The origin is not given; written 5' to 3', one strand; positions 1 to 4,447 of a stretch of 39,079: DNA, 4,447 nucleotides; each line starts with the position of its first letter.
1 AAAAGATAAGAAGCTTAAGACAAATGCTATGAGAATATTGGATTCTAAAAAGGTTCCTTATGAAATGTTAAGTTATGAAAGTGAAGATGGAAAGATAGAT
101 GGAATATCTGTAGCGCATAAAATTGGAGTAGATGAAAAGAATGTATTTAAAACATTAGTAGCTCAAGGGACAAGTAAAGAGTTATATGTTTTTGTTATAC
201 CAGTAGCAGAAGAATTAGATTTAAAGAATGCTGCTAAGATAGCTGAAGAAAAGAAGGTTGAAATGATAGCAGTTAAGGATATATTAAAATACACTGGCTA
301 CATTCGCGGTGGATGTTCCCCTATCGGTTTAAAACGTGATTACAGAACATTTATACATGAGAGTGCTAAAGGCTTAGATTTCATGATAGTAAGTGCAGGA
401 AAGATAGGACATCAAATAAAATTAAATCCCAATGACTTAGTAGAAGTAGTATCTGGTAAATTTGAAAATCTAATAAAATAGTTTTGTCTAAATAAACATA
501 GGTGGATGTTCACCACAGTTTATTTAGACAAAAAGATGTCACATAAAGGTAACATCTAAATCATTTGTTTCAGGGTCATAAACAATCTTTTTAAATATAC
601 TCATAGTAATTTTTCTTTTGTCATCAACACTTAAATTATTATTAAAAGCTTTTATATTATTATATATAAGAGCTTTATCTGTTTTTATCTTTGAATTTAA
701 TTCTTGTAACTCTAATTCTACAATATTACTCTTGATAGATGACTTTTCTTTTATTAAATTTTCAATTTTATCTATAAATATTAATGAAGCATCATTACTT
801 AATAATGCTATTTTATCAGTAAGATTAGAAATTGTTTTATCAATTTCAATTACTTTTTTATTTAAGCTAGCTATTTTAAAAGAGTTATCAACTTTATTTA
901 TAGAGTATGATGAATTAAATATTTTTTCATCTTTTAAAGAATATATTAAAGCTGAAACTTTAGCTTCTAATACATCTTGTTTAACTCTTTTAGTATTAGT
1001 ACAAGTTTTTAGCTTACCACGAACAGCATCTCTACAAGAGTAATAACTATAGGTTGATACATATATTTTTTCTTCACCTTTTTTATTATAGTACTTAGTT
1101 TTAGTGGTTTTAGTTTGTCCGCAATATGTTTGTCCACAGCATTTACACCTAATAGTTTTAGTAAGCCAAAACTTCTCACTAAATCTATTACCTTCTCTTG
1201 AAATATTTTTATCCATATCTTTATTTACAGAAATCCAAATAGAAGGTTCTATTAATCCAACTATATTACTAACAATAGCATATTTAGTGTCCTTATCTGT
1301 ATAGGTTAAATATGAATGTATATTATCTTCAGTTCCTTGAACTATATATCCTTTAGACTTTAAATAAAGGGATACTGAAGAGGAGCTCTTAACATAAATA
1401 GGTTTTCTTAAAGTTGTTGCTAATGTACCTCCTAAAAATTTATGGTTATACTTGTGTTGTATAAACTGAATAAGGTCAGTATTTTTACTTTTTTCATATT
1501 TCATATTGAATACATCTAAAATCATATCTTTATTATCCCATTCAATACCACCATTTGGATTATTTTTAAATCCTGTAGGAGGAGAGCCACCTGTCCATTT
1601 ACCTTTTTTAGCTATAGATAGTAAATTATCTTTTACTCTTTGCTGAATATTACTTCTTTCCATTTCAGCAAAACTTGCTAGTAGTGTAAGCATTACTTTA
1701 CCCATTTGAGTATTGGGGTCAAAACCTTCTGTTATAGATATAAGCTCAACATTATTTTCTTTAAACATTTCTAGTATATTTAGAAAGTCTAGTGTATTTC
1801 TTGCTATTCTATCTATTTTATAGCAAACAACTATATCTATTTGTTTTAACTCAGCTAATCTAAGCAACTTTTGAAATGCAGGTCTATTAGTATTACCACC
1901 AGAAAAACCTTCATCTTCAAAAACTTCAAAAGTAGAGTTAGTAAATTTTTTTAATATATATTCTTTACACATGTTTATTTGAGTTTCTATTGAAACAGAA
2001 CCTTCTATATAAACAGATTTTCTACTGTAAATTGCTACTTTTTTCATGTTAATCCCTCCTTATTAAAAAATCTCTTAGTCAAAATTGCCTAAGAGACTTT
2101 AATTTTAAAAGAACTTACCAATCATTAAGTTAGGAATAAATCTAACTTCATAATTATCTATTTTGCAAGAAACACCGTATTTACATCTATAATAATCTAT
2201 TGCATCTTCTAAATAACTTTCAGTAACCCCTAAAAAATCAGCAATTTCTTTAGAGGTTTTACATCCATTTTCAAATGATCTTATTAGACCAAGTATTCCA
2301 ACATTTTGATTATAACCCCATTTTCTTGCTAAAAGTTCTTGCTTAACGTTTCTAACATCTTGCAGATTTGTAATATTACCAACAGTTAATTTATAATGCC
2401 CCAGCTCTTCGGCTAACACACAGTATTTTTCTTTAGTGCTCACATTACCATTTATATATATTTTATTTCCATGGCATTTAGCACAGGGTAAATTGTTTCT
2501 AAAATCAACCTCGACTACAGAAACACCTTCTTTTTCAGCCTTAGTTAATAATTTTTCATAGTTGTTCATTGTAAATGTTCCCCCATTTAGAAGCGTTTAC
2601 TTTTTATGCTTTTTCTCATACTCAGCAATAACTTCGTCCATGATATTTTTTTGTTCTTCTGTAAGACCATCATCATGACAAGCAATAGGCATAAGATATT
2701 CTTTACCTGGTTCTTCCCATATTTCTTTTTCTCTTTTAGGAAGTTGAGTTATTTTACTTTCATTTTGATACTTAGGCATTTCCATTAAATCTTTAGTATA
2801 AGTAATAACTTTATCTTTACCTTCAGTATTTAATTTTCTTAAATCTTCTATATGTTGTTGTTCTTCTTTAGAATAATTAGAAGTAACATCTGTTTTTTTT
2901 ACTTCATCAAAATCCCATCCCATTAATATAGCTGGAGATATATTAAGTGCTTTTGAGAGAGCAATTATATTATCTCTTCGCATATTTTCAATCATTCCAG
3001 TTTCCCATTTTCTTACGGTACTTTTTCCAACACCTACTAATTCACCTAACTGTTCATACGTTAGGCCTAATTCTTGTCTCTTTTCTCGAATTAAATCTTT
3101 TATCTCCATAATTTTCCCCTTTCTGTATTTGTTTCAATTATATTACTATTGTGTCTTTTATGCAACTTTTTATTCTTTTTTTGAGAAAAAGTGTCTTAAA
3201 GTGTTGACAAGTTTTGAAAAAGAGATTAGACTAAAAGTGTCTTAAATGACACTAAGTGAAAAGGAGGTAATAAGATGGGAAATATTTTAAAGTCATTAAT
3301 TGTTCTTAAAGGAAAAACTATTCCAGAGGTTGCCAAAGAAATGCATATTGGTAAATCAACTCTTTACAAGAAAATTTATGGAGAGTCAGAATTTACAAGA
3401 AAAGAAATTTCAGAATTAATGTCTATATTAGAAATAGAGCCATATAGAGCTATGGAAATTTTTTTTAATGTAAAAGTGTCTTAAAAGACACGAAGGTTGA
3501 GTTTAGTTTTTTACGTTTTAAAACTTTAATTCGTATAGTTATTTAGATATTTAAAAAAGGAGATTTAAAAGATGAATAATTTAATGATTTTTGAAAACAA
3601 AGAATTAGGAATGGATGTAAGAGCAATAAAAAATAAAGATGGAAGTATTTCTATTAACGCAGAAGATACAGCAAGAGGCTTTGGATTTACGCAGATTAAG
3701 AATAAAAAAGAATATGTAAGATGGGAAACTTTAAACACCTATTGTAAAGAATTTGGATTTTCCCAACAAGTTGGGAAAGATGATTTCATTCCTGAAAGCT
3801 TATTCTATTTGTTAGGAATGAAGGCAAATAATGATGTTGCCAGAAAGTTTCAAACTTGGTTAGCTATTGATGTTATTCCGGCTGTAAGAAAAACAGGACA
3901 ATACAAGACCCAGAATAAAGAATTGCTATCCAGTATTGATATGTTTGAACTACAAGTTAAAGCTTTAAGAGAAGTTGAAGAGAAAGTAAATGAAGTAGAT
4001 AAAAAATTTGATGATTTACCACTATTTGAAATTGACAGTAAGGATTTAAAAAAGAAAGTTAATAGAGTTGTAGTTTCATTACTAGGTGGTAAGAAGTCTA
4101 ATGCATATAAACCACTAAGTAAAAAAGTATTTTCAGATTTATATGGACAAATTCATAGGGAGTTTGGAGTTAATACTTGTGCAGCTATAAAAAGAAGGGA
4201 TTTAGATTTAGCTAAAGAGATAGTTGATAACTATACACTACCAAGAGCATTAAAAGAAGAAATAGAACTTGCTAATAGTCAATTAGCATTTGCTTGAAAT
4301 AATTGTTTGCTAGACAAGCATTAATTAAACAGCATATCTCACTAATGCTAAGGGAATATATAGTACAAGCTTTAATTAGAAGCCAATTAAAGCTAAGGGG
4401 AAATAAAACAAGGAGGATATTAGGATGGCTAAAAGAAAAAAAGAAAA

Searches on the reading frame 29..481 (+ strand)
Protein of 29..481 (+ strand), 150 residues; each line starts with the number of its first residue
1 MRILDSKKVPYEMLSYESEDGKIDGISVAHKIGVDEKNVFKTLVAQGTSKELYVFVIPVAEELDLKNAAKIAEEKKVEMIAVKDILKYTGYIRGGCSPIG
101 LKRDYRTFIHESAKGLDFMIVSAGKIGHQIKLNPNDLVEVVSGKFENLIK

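Call 44: search_protein_families(library=pfam, proteins=[window:29-481:+], max_evalue=0.001)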
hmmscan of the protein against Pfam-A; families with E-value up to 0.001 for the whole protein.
window:29-481:+ (150 aa): 1 family
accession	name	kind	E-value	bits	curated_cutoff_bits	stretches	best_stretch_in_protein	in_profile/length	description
PF04073.20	tRNA_edit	-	4.2e-22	79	25.5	1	28-139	10-122/123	Aminoacyl-tRNA editing domain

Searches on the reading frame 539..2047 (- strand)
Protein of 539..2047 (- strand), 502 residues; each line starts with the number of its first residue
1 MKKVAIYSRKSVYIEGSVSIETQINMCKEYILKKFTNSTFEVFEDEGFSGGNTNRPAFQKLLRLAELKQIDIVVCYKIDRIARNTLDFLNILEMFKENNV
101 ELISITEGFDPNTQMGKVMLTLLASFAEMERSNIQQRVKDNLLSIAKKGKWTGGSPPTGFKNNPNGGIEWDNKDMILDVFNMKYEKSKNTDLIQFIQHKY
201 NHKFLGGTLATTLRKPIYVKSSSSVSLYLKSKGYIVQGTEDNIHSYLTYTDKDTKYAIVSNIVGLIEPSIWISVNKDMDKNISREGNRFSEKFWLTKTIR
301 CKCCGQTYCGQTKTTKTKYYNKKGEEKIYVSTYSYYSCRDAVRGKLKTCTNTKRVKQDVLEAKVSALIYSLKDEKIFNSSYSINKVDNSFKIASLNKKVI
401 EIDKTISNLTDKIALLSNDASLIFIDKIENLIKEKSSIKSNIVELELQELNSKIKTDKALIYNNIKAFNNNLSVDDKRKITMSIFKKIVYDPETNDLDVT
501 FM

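Call 44: search_protein_families(library=pfam, proteins=[window:539-2047:-], max_evalue=0.001)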
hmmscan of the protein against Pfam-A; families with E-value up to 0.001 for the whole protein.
window:539-2047:- (502 aa): 2 families
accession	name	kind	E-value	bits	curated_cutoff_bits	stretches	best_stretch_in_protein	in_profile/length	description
PF00239.26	Resolvase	-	7.5e-38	130.3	23.3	1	4-151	1-145/145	Resolvase, N terminal domain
PF13408.12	Zn_ribbon_recom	-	4.9e-05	24.1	25.3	1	294-367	1-56/58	Recombinase zinc beta ribbon domain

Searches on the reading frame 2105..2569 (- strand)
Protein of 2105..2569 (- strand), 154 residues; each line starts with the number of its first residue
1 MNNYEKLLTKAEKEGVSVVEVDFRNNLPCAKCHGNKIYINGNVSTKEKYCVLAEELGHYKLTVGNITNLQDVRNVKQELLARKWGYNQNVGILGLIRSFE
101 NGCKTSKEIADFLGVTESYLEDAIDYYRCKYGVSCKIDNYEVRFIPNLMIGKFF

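Call 44: search_protein_families(library=pfam, proteins=[window:2105-2569:-], max_evalue=0.001)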
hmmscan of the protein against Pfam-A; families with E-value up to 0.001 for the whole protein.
window:2105-2569:- (154 aa): 1 family
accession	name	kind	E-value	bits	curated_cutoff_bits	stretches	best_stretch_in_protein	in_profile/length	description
PF06114.19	Peptidase_M78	-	3e-06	27.5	22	1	12-81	2-75/123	IrrE N-terminal-like domain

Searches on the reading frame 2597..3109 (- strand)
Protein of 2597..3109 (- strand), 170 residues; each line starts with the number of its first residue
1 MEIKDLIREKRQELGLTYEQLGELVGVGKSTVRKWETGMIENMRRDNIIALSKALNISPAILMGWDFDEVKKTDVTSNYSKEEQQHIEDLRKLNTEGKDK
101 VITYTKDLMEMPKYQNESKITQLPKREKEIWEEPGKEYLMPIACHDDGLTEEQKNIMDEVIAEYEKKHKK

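Call 44: search_protein_families(library=pfam, proteins=[window:2597-3109:-], max_evalue=0.001)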
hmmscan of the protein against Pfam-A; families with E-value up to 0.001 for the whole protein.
window:2597-3109:- (170 aa): 3 families
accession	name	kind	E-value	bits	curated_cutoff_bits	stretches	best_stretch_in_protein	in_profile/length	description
PF01381.28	HTH_3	-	3.4e-13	49.9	23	1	7-61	1-54/55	Helix-turn-helix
PF13560.12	HTH_31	-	6.9e-08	33.1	27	1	6-60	5-59/64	Helix-turn-helix domain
PF13443.12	HTH_26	-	4.4e-06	27.3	22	1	8-67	3-62/63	Cro/C1-type HTH DNA-binding domain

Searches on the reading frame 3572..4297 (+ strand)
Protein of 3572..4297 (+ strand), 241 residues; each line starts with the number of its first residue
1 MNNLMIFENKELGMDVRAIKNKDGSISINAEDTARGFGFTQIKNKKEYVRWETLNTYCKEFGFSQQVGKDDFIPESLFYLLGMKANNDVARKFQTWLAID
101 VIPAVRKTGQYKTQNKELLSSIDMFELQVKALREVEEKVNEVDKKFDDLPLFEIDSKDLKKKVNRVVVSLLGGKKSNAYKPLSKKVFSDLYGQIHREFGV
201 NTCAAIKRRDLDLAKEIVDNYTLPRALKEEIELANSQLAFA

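Call 44: search_protein_families(library=pfam, proteins=[window:3572-4297:+], max_evalue=0.001)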
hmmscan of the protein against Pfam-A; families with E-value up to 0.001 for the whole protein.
window:3572-4297:+ (241 aa): 2 families
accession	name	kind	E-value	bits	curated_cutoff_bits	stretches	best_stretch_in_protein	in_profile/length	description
PF10552.14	ORF6C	-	2.1e-26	92.6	22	1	125-231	2-114/114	ORF6C domain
PF02498.22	Bro-N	-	6e-07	30.4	25.6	1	16-103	2-96/96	BRO family, N-terminal domain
